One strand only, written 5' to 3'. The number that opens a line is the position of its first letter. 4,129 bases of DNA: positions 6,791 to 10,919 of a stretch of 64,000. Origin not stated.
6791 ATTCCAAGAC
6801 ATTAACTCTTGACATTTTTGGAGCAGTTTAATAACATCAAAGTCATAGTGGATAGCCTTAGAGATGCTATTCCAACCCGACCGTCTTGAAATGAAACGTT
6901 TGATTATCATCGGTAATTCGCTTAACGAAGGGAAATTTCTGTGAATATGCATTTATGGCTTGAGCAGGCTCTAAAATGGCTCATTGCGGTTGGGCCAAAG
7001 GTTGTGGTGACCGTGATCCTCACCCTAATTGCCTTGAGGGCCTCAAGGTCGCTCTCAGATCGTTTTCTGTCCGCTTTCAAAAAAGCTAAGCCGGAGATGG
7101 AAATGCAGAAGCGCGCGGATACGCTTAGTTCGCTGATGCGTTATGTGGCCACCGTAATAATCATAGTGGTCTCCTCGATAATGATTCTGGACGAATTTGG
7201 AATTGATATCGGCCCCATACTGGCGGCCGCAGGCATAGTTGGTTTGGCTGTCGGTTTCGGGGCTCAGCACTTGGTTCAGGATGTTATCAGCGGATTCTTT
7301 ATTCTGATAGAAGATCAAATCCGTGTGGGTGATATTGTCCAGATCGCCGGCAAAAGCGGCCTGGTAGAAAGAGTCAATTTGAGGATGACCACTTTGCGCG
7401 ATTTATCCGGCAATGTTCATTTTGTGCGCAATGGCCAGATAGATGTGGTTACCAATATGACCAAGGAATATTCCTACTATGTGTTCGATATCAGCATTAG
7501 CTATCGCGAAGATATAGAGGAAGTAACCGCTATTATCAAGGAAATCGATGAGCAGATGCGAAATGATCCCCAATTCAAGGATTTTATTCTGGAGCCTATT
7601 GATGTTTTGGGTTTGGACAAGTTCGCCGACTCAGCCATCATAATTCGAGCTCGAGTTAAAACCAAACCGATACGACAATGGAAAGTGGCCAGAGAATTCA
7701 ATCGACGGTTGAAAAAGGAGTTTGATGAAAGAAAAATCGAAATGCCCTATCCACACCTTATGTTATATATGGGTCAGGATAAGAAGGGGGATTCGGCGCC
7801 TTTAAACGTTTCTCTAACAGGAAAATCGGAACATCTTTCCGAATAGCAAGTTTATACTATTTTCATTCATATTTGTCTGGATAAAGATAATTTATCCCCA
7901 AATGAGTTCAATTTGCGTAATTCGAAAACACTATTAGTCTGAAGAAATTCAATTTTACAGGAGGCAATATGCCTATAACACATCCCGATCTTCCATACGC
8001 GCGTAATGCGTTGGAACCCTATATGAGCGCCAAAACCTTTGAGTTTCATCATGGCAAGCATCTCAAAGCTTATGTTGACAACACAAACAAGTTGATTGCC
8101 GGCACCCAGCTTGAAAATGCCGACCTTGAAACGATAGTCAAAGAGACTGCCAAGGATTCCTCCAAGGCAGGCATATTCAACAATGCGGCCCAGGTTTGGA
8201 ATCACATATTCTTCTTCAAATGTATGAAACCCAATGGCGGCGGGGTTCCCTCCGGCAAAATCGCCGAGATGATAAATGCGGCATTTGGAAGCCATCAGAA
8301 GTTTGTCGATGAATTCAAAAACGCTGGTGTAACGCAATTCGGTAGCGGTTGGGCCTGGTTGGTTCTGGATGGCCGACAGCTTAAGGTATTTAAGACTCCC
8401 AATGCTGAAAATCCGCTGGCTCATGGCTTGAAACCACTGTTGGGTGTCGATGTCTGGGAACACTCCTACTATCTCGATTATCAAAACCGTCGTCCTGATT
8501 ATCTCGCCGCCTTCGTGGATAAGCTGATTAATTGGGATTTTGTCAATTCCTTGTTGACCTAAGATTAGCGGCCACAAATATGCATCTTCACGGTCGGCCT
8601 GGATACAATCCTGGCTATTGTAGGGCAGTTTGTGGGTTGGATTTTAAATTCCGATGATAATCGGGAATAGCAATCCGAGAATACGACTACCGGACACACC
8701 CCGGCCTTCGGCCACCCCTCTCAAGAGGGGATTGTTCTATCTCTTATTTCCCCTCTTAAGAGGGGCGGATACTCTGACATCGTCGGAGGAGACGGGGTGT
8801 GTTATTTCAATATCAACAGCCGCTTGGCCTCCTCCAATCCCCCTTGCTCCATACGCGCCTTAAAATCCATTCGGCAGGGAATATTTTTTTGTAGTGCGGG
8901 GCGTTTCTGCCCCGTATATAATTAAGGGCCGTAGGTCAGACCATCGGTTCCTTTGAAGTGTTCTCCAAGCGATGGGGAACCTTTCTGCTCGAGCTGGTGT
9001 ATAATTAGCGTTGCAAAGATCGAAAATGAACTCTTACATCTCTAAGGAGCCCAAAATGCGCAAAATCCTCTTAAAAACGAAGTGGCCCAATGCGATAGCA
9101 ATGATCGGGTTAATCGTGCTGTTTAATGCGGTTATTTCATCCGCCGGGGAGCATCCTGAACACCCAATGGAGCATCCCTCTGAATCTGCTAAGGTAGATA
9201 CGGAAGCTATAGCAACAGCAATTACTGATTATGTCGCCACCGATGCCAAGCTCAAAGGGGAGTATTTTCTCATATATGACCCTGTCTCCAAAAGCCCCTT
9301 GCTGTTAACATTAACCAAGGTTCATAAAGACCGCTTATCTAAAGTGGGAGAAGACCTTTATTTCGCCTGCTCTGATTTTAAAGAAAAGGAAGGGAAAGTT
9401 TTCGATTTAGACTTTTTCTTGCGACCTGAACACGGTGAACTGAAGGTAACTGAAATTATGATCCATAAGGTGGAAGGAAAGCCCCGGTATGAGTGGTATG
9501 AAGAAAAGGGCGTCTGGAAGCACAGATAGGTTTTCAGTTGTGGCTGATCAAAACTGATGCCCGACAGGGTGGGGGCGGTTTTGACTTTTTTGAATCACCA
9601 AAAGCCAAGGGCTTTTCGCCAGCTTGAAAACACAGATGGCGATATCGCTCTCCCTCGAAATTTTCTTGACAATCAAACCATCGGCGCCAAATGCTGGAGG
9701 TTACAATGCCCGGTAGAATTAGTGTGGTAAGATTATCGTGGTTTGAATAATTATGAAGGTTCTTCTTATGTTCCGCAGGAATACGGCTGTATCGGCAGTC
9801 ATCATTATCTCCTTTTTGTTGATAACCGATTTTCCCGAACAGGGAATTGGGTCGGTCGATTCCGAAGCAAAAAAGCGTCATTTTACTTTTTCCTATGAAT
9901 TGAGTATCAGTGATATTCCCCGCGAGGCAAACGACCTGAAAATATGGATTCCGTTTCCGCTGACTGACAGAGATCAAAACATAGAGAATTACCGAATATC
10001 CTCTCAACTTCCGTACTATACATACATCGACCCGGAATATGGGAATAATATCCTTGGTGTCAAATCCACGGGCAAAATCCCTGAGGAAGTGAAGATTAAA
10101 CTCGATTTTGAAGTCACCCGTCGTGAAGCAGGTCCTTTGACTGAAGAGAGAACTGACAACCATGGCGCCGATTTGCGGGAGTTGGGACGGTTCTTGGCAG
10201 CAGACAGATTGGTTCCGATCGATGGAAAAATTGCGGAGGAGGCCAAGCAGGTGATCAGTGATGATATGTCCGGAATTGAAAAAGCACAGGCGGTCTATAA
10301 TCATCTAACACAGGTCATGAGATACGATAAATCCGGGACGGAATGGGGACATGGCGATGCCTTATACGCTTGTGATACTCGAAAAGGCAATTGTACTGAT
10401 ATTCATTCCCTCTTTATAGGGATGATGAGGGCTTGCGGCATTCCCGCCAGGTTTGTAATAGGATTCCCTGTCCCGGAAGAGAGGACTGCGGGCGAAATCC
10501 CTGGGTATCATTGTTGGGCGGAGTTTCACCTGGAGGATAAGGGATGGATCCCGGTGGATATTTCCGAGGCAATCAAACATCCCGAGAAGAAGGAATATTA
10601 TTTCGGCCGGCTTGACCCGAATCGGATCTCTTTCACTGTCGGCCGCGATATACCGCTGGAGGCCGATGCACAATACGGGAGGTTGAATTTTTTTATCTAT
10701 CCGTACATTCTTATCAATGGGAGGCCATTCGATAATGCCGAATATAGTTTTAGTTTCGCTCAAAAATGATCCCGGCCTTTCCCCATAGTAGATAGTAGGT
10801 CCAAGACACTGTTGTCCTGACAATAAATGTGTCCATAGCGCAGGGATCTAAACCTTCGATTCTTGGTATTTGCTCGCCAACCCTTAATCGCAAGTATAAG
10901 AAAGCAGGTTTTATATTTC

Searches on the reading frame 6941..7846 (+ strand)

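Call 66: search_protein_families(library=pfam, proteins=[window:6941-7846:+], max_evalue=0.00001)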
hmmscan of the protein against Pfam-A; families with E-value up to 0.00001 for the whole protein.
window:6941-7846:+ (301 aa): 3 families
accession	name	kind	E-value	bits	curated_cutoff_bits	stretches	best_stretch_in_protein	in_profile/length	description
PF00924.24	MS_channel_2nd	-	2.3e-15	56.9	20.2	1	111-174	2-67/68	Mechanosensitive ion channel, beta-domain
PF21088.3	MS_channel_1st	-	2.2e-11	43.9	23.1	1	70-109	3-42/42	Mechanosensitive ion channel, transmembrane helices 2/3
PF21082.3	MS_channel_3rd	-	8.2e-11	42.6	21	1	181-268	2-88/88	Mechanosensitive ion channel MscS, C-terminal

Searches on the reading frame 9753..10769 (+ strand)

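Call 66: search_protein_families(library=pfam, proteins=[window:9753-10769:+], max_evalue=0.00001)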
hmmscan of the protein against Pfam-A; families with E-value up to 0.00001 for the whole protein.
window:9753-10769:+ (338 aa): 1 family
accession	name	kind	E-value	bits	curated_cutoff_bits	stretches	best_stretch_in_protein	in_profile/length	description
PF01841.26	Transglut_core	-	2.3e-28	99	23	1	164-269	4-107/108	Transglutaminase-like superfamily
